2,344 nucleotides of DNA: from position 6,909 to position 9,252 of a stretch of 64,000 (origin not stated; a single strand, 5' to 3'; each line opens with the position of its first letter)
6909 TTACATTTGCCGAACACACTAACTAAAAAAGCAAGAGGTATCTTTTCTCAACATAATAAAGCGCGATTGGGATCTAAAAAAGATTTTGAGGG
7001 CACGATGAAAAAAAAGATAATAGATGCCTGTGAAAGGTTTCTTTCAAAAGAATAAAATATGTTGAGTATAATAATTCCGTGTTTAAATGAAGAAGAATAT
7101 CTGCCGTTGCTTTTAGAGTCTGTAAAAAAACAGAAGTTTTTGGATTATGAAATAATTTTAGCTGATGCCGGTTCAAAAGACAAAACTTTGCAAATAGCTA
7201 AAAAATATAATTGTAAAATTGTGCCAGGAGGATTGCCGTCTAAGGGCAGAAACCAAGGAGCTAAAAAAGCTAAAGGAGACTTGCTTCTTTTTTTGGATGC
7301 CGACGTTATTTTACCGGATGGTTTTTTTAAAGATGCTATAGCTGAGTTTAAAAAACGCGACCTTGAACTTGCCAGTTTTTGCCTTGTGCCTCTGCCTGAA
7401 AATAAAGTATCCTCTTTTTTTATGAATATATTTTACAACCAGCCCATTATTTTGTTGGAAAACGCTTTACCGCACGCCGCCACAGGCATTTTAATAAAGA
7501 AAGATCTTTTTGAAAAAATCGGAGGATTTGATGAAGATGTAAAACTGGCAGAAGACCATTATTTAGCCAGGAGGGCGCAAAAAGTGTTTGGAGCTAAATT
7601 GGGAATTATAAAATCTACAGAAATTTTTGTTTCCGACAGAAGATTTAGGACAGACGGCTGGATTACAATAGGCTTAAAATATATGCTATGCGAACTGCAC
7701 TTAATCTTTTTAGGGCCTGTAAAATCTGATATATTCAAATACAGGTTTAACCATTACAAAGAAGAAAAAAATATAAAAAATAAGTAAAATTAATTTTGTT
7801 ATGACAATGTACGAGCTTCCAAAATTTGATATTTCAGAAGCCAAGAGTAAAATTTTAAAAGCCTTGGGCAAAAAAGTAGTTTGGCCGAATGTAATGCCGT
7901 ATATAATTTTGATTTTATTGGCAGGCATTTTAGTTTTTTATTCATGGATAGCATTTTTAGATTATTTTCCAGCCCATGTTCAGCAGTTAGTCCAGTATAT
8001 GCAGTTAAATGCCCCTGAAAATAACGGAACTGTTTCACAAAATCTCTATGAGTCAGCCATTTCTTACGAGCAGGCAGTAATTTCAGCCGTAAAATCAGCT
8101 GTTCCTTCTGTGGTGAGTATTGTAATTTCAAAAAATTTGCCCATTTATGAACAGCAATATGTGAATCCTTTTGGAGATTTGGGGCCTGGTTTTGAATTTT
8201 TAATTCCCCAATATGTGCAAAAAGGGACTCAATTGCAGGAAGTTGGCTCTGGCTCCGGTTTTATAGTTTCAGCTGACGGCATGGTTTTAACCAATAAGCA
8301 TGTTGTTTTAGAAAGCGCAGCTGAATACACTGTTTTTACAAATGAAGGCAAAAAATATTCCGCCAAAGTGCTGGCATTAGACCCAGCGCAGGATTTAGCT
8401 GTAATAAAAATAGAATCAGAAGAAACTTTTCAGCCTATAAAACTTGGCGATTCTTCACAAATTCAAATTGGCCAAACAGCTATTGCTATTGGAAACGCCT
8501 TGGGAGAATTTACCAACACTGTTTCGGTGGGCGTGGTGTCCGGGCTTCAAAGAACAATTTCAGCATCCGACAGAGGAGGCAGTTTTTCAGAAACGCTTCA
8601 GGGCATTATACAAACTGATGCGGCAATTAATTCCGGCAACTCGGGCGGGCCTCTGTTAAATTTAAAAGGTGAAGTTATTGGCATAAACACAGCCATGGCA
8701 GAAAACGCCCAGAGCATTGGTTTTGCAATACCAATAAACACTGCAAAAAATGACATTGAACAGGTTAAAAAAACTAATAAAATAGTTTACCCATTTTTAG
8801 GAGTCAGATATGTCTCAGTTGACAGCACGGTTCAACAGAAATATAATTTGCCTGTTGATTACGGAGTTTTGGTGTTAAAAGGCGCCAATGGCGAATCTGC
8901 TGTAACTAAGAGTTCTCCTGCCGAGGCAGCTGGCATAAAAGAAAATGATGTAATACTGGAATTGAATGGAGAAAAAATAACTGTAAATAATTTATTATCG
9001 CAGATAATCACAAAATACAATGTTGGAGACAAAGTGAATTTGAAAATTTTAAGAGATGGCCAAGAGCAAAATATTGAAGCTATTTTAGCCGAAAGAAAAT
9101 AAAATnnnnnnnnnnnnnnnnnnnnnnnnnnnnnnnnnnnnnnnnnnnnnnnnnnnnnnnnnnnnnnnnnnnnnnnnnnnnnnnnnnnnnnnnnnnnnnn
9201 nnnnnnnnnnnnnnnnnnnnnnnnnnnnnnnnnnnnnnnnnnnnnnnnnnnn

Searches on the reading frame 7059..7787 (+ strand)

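Call 10: search_protein_families(library=pfam, proteins=[window:7059-7787:+], max_evalue=0.001)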
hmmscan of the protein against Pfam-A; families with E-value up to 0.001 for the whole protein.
window:7059-7787:+ (242 aa): 5 families
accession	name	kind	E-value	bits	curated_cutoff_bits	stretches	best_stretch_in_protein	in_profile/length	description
PF00535.33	Glycos_transf_2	-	3.4e-26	92.6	23.3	1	3-104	1-110/168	Glycosyl transferase family 2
PF10111.15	Glyco_tranf_2_2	-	1.3e-10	41.7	27.3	1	3-89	1-99/276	Glycosyltransferase like family 2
PF13641.12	Glyco_tranf_2_3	-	4.2e-10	40.5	27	1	2-174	3-195/230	Glycosyltransferase like family 2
PF13506.12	Glyco_transf_21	-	1e-06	28.7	21.7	1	66-185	24-148/174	Glycosyl transferase family 21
PF13632.12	Glyco_trans_2_3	-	6.1e-06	26.6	27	1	77-175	3-108/198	Glycosyl transferase family group 2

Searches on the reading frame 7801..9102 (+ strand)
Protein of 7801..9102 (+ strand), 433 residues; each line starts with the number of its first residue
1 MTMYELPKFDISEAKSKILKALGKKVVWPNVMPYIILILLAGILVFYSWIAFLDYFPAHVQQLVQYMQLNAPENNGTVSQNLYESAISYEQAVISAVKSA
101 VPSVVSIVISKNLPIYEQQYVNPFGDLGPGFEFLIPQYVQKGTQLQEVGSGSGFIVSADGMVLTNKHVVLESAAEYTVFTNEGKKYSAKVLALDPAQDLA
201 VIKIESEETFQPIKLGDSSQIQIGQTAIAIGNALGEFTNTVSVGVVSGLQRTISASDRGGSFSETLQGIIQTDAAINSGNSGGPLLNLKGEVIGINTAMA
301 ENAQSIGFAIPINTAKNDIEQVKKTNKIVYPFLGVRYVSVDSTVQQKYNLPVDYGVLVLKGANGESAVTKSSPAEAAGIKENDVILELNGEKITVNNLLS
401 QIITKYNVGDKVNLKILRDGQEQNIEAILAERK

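Call 10: search_protein_families(library=pfam, proteins=[window:7801-9102:+], max_evalue=0.001)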
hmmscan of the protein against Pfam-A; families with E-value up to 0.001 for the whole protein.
window:7801-9102:+ (433 aa): 6 families
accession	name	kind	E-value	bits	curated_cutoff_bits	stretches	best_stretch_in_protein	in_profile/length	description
PF13365.12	Trypsin_2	-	3.2e-33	115.9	27.6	1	151-295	1-144/144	Trypsin-like peptidase domain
PF00089.32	Trypsin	-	2.5e-21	76.9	20.6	1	152-317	28-218/220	Trypsin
PF13180.12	PDZ_2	-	5.8e-14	52.6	27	1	331-427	1-78/80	PDZ domain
PF10459.15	Peptidase_S46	-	1.1e-06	28.1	22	0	272-297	626-651/698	Peptidase S46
PF17820.7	PDZ_6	-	1.6e-06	28.2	27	1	367-394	4-31/54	PDZ domain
PF00595.29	PDZ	-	2.5e-06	28.2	23.2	1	368-417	32-81/81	PDZ domain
